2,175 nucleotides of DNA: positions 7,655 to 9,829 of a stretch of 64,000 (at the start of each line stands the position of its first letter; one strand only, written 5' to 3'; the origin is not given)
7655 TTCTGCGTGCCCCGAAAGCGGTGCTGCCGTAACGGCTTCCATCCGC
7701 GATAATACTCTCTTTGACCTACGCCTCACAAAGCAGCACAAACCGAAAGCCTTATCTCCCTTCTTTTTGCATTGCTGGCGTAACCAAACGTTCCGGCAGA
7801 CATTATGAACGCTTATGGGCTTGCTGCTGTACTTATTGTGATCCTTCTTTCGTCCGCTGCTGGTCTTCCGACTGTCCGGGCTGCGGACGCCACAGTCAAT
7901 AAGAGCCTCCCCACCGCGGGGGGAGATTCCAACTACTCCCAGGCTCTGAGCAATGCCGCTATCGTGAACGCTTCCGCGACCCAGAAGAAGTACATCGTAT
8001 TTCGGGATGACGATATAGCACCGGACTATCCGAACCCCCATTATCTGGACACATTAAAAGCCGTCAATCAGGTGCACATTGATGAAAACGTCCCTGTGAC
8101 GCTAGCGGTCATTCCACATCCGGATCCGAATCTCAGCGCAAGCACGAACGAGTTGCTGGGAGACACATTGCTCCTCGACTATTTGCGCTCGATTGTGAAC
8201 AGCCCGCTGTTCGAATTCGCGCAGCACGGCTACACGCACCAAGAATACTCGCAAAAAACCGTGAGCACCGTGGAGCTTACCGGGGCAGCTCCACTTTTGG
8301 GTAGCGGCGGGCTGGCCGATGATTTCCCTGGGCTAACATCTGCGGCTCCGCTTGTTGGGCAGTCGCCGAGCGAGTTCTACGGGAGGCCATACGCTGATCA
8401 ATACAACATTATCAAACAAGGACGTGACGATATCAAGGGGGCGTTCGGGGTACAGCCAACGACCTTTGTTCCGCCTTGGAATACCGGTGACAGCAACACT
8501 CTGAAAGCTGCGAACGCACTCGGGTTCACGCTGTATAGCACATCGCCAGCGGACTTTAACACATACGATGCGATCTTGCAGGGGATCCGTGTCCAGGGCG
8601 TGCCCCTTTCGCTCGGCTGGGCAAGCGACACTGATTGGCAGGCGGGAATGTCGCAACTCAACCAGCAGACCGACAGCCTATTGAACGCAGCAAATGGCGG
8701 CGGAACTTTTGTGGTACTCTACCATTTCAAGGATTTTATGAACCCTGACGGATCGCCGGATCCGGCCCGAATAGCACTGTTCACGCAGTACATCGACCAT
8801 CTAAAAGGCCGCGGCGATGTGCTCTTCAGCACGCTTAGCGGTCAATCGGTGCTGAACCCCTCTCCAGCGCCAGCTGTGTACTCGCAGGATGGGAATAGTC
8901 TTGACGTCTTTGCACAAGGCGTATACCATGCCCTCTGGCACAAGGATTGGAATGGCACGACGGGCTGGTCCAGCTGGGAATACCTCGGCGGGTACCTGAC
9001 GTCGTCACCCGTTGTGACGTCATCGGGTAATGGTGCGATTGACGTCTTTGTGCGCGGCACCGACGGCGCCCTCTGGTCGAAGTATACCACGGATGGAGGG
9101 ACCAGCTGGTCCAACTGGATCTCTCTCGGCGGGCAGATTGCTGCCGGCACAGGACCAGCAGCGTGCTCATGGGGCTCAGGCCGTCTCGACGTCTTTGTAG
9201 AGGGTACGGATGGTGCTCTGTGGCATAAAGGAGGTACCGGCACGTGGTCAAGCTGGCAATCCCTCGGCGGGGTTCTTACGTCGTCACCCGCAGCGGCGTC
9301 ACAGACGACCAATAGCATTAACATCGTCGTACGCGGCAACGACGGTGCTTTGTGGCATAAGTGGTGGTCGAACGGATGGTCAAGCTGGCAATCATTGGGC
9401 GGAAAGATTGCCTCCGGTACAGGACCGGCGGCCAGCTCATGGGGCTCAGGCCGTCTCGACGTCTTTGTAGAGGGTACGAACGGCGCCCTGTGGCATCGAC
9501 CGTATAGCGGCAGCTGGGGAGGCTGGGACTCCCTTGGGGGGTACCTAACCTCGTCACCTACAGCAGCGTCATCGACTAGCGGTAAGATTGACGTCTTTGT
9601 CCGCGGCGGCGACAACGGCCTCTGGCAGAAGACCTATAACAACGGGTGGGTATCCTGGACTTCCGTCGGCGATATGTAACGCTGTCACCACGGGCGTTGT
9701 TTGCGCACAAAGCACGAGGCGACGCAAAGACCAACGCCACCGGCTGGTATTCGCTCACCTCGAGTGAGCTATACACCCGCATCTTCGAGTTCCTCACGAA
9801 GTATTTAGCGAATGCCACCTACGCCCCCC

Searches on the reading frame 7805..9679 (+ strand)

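Call 43: search_protein_families(library=pfam, proteins=[window:7805-9679:+], max_evalue=0.001)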
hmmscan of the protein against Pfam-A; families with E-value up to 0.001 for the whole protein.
window:7805-9679:+ (624 aa): 3 families
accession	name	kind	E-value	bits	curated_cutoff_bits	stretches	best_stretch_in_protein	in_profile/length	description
PF10096.14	DUF2334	-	2.3e-17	63.7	26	1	65-310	3-190/203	Uncharacterized protein conserved in bacteria (DUF2334)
PF03984.19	DUF346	-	5.4e-07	29.7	22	0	508-537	5-35/39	Repeat of unknown function (DUF346)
PF01522.26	Polysacc_deac_1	-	5.6e-06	26.8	23.1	1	115-243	47-123/124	Polysaccharide deacetylase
